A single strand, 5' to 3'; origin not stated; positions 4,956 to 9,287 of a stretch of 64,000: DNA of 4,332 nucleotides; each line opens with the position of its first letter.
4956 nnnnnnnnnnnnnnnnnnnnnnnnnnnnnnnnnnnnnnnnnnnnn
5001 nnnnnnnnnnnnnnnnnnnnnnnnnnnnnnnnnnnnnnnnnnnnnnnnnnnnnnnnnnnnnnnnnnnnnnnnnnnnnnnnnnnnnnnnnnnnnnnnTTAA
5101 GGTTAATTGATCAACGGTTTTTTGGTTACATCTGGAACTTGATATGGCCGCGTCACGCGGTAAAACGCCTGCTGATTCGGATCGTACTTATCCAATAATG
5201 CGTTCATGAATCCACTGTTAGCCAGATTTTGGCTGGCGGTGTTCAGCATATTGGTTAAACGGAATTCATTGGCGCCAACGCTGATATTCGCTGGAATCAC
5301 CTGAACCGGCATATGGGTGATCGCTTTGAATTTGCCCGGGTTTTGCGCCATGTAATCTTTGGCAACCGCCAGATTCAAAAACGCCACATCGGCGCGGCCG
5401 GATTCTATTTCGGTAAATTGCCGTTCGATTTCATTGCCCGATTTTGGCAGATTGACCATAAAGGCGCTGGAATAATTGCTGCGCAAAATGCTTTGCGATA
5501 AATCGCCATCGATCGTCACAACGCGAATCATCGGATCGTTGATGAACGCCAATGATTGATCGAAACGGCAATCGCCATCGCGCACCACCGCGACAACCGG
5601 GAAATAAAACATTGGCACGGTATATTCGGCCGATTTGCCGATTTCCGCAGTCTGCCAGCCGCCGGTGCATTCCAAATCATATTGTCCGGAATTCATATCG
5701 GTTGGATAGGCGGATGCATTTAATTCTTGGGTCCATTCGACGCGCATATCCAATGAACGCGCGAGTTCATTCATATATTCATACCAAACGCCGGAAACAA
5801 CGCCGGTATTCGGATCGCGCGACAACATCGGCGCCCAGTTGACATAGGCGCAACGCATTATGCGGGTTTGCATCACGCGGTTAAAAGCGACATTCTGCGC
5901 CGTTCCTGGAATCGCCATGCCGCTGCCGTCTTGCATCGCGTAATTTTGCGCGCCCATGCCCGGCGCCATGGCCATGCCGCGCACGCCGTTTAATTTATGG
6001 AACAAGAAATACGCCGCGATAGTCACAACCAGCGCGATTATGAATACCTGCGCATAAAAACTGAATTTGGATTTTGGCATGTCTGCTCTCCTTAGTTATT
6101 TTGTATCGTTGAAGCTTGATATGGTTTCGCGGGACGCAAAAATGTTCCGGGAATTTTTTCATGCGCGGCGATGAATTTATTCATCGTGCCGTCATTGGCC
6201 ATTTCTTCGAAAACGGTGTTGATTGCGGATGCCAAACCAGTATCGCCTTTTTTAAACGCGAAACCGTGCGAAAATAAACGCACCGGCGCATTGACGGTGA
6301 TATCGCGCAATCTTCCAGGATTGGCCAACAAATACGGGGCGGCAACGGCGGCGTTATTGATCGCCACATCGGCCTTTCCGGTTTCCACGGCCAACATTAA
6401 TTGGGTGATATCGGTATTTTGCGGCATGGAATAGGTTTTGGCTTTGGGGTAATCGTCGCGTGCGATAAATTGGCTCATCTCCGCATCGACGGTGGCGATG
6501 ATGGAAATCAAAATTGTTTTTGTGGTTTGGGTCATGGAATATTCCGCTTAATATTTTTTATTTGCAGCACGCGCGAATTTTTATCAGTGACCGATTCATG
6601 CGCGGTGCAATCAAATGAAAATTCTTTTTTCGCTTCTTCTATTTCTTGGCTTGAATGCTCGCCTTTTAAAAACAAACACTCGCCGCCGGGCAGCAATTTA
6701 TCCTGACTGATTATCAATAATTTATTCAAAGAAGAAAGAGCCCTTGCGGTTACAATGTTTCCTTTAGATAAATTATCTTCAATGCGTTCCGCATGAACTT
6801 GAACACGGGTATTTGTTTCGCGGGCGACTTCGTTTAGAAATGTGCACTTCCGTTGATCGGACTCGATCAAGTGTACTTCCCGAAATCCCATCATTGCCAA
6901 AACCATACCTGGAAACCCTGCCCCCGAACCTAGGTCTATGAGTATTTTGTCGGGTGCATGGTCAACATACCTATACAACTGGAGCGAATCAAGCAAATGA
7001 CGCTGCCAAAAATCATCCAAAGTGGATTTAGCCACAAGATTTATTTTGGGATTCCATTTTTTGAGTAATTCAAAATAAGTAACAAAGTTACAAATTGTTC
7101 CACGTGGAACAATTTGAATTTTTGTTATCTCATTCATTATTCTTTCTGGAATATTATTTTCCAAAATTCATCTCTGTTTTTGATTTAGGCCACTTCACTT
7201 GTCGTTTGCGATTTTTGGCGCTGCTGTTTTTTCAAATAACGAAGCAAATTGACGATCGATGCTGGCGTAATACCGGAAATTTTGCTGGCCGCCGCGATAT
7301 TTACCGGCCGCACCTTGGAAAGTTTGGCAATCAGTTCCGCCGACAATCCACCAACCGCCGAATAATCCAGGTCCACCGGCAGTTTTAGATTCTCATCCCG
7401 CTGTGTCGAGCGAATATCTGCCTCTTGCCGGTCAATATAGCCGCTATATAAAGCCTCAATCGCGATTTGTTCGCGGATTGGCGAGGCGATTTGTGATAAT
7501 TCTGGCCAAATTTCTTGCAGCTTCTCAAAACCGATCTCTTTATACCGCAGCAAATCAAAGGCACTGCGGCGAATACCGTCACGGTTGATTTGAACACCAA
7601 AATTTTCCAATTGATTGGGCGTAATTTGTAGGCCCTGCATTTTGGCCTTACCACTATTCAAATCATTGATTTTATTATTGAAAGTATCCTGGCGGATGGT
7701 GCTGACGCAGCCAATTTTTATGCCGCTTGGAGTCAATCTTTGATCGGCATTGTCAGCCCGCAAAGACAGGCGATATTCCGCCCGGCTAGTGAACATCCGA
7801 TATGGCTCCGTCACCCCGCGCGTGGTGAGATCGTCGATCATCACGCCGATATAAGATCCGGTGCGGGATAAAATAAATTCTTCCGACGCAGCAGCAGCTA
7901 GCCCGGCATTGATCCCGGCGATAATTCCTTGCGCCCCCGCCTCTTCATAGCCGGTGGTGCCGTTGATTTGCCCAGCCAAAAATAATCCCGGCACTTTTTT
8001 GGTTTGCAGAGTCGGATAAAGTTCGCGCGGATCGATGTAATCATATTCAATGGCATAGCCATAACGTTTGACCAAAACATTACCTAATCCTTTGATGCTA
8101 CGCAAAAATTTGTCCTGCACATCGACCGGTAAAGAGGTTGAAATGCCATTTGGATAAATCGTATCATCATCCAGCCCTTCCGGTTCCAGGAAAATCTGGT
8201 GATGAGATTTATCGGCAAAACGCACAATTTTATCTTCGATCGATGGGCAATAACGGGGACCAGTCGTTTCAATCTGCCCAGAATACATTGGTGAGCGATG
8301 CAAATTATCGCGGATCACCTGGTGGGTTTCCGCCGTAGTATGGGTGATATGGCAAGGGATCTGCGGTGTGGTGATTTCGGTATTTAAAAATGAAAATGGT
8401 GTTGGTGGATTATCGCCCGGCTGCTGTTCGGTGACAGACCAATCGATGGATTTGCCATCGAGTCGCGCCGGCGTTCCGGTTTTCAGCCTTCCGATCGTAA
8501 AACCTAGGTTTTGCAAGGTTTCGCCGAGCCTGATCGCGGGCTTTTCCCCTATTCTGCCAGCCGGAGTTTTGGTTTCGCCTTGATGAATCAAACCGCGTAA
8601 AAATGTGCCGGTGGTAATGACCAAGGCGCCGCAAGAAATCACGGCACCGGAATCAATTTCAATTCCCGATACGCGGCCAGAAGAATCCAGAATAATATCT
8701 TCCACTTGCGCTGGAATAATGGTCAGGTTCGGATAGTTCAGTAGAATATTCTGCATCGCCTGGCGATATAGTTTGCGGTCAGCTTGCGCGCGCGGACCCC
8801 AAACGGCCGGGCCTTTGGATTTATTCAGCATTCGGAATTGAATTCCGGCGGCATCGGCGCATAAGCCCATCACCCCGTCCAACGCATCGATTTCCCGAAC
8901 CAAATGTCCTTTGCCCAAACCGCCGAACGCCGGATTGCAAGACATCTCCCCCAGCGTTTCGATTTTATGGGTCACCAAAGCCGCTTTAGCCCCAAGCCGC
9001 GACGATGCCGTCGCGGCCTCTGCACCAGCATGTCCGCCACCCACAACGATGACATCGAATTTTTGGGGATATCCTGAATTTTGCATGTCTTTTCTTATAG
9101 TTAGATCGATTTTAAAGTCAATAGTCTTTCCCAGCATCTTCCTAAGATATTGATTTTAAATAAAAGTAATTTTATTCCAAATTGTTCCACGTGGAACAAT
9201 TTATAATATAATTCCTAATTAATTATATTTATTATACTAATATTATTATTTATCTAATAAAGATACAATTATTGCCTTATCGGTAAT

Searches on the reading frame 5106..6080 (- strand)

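Call 57: search_protein_families(library=pfam, proteins=[window:5106-6080:-], max_evalue=0.00001)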
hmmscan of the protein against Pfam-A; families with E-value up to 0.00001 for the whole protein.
window:5106-6080:- (325 aa): 1 family
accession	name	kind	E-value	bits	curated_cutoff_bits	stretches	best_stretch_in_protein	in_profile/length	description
PF00497.25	SBP_bac_3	-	2.6e-11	43.8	26.4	1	81-299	8-129/132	Bacterial extracellular solute-binding proteins, family 3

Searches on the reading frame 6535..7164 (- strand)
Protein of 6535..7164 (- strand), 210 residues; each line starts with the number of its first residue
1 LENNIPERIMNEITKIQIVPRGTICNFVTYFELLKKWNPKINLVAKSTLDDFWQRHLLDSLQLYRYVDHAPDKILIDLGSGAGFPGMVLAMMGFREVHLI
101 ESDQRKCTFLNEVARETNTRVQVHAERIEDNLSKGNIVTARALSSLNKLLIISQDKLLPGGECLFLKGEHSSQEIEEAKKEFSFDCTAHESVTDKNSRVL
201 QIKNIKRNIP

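Call 57: search_protein_families(library=pfam, proteins=[window:6535-7164:-], max_evalue=0.00001)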
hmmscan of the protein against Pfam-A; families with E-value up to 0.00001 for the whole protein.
window:6535-7164:- (210 aa): 1 family
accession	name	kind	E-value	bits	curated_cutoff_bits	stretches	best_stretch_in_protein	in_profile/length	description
PF02527.21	GidB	-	1.5e-46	158.5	27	1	26-195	4-176/184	rRNA small subunit methyltransferase G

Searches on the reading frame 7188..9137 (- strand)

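Call 57: search_protein_families(library=pfam, proteins=[window:7188-9137:-], max_evalue=0.00001)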
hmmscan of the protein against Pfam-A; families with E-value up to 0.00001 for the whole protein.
window:7188-9137:- (650 aa): 3 families
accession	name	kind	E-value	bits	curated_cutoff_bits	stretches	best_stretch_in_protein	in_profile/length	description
PF01134.28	GIDA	-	5.2e-171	569.4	22.1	1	28-416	1-388/391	Glucose inhibited division protein A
PF13932.14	SAM_GIDA_C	-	5.3e-22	77.8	27.1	1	578-632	3-57/57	tRNA modifying enzyme MnmG/GidA C-terminal helical bundle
PF21680.2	GIDA_C_1st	-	6.4e-19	68.9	24.7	1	482-572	3-96/96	tRNA modifying enzyme MnmG/GidA C-terminal helical domain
